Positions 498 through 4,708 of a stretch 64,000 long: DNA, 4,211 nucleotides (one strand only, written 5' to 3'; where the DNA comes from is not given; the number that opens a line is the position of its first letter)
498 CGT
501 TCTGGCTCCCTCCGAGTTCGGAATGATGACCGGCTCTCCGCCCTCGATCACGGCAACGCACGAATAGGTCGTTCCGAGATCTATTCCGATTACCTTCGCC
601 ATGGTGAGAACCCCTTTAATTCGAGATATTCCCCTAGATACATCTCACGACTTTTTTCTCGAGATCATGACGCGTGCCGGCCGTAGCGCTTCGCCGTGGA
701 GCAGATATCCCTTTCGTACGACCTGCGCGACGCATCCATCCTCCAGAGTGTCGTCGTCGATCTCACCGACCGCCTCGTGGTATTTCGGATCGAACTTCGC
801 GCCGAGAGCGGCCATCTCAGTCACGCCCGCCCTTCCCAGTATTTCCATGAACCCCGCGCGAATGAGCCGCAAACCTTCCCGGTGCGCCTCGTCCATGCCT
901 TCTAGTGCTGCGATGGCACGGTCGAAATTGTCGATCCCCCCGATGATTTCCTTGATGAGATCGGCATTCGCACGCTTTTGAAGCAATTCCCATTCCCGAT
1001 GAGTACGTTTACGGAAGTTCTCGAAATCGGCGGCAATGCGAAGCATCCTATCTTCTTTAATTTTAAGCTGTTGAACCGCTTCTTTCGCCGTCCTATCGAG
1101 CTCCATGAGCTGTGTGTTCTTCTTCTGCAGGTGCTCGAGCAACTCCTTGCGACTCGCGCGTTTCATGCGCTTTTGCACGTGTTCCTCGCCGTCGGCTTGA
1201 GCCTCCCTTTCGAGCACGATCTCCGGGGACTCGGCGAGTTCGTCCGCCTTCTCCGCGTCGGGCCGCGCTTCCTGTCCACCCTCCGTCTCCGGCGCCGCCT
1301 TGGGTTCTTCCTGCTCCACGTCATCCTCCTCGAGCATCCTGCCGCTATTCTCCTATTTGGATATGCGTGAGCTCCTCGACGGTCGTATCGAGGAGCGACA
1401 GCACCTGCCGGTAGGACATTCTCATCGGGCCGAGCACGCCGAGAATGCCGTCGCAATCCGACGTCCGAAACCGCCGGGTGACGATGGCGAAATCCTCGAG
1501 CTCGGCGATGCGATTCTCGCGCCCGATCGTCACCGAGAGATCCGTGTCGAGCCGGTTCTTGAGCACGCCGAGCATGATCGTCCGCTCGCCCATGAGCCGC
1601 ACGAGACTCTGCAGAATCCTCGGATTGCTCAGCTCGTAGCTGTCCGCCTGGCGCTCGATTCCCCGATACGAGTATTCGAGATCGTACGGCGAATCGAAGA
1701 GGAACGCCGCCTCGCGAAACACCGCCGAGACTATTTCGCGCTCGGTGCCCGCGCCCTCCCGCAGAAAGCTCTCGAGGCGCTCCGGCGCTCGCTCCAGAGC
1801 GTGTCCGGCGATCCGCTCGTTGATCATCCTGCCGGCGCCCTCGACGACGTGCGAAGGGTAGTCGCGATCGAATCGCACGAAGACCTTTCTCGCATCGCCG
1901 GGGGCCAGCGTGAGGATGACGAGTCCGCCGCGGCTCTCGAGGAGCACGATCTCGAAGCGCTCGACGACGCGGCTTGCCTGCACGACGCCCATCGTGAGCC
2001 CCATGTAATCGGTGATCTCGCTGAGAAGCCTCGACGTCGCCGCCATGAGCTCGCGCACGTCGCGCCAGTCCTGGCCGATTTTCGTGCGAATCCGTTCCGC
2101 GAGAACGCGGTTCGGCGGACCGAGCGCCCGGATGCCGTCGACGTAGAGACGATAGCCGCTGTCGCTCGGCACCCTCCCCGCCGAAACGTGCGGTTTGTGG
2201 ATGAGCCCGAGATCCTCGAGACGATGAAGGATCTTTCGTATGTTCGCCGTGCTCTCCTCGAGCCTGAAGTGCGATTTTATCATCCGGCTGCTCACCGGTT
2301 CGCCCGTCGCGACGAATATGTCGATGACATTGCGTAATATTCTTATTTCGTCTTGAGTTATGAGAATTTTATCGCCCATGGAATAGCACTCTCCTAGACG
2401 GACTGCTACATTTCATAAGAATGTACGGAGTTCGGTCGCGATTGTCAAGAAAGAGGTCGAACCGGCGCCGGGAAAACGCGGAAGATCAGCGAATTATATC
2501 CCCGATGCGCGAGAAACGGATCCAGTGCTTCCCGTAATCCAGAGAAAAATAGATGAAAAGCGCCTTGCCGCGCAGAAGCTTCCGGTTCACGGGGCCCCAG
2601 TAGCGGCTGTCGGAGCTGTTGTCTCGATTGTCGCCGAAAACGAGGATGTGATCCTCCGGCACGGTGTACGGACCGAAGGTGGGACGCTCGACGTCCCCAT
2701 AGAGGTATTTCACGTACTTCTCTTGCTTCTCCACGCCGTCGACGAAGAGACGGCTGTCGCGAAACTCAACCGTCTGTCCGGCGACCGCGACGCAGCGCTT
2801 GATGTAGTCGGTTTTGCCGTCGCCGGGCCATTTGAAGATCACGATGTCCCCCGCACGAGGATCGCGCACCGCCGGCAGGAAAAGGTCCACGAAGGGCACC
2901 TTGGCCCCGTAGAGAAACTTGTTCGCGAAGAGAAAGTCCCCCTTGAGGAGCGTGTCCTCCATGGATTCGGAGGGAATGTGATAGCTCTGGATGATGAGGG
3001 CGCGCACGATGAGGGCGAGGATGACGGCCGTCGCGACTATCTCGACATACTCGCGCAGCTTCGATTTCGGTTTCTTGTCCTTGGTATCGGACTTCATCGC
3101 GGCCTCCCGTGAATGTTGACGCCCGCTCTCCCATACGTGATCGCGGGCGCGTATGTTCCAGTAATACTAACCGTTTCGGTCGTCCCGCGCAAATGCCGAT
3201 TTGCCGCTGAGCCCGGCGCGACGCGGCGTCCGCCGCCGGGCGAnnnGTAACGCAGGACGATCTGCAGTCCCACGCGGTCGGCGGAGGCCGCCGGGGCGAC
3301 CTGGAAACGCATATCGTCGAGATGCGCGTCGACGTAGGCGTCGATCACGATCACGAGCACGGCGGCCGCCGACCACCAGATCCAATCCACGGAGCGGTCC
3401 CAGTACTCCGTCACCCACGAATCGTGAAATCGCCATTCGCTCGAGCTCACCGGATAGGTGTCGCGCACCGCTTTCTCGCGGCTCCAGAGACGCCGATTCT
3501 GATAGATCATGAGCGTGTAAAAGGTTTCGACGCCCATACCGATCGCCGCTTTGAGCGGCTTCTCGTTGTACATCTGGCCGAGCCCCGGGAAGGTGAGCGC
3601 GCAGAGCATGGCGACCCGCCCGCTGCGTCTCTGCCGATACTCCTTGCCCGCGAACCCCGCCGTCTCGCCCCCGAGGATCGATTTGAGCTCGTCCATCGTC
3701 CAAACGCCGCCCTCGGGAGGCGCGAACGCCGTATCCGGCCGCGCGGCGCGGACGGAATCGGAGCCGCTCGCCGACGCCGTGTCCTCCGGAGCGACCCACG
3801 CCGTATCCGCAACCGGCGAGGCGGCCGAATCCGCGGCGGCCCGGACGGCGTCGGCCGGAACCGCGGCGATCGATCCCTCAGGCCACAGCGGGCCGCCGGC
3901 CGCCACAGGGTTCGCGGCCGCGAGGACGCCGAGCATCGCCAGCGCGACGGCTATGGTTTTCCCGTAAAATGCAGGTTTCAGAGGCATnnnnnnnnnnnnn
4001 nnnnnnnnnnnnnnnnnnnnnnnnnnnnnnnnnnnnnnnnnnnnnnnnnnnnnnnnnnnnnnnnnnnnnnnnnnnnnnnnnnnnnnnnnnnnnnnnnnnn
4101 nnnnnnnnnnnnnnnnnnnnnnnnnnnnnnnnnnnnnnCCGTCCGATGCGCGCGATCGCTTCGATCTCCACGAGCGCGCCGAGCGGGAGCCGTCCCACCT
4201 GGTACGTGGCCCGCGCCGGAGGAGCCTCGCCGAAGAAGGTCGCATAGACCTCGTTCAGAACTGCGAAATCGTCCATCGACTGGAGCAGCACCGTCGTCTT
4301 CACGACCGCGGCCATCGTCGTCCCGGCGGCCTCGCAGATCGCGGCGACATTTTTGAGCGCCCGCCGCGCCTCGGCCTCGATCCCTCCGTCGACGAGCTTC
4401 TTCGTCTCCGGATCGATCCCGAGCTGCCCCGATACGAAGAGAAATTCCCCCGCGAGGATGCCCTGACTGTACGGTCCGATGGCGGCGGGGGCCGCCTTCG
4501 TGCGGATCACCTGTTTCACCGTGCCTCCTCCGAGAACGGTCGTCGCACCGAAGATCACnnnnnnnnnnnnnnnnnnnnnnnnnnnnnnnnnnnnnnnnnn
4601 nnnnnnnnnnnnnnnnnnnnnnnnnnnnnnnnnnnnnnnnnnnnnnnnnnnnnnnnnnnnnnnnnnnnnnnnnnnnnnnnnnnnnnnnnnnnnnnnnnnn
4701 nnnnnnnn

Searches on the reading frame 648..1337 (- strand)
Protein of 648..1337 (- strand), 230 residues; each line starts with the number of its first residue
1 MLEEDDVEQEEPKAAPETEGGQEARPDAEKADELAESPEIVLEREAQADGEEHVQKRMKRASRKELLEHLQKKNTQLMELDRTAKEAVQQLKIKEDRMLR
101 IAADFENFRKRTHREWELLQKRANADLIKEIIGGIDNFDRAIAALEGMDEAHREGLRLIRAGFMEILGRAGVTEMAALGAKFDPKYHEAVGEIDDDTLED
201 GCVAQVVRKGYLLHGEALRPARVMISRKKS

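Call 41: search_protein_families(library=pfam, proteins=[window:648-1337:-])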
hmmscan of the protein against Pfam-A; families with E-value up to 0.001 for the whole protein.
window:648-1337:- (230 aa): 1 family
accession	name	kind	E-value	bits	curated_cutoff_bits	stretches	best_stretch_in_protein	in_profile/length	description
PF01025.24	GrpE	-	4.2e-39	134.3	25.8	1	69-226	5-164/165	GrpE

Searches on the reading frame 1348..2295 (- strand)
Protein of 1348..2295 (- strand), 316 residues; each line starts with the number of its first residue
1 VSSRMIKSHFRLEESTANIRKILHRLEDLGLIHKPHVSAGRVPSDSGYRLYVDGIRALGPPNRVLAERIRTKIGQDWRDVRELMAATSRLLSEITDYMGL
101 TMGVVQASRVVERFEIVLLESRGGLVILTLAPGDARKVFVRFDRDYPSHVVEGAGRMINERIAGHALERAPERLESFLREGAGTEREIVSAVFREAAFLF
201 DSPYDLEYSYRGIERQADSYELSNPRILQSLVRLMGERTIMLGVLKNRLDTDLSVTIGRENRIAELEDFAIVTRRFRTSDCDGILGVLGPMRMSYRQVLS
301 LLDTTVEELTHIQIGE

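Call 41: search_protein_families(library=pfam, proteins=[window:1348-2295:-])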
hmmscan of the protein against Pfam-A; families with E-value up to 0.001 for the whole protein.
window:1348-2295:- (316 aa): 1 family
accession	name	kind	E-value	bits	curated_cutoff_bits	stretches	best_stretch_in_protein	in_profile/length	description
PF01628.27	HrcA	-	2.6e-33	116.2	22.2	1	82-298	2-214/215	HrcA protein C terminal domain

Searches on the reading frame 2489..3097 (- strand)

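Call 11: search_protein_families(library=pfam, proteins=[window:2489-3097:-])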
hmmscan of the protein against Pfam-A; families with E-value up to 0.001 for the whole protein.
window:2489-3097:- (203 aa): 1 family
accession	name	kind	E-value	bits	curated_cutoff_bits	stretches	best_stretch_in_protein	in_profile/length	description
PF10502.14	Peptidase_S26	-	7.1e-47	159.9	22.9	1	15-184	2-168/168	Signal peptidase, peptidase S26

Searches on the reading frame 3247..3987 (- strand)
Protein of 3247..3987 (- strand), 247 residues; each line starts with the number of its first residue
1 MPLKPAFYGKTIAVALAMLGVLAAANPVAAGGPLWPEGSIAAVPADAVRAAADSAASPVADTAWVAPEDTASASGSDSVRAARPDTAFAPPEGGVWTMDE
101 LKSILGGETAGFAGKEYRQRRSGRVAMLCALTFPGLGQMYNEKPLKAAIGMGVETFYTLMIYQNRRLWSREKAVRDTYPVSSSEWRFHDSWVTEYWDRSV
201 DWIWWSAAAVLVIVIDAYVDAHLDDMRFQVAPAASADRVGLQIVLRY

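Call 11: search_protein_families(library=pfam, proteins=[window:3247-3936:-])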
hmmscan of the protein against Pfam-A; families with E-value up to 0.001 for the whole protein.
window:3247-3936:- (230 aa): 1 family
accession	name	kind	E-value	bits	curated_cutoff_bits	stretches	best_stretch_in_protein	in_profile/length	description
PF18935.5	DUF5683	-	2.7e-10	40.9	26.7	1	105-212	4-119/151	Family of unknown function (DUF5683)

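Call 55: search_protein_families(library=ncbifam, proteins=[window:3247-3987:-], max_evalue=0.00001)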
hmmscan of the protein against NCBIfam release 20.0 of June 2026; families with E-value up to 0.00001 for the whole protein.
window:3247-3987:- (247 aa): 0 families

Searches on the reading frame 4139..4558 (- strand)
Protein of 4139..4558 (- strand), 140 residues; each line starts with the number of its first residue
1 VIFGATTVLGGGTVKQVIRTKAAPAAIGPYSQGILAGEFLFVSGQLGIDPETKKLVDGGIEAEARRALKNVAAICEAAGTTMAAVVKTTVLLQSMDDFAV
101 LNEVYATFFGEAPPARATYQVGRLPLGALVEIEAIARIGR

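Call 11: search_protein_families(library=pfam, proteins=[window:4139-4558:-])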
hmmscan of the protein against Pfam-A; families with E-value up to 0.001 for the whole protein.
window:4139-4558:- (140 aa): 1 family
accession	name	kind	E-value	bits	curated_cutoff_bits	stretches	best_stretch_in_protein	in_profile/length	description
PF01042.26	Ribonuc_L-PSP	-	1.2e-38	132.2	27.3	1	21-137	2-120/121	Endoribonuclease L-PSP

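Call 55: search_protein_families(library=ncbifam, proteins=[window:4139-4558:-], max_evalue=0.00001)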
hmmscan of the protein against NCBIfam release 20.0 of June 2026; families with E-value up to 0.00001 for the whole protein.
window:4139-4558:- (140 aa): 3 families
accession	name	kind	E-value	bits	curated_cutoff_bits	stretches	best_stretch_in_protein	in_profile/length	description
TIGR00004.1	TIGR00004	subfamily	4e-48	162.7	106.25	1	15-136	1-123/125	Rid family detoxifying hydrolase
NF008490.0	PRK11401.1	equivalog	6.5e-29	100.4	222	1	15-136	2-125/129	enamine/imine deaminase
TIGR03610.1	RutC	equivalog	3.8e-23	81.9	169.1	1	15-139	3-127/127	pyrimidine utilization protein C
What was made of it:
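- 4139..4558 (-): ridA (Rid-family deaminase). Its stop codon lies 41 nt upstream of selC. Context only. Pfam PF01042 (call 11); TIGR00004 (call 55)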
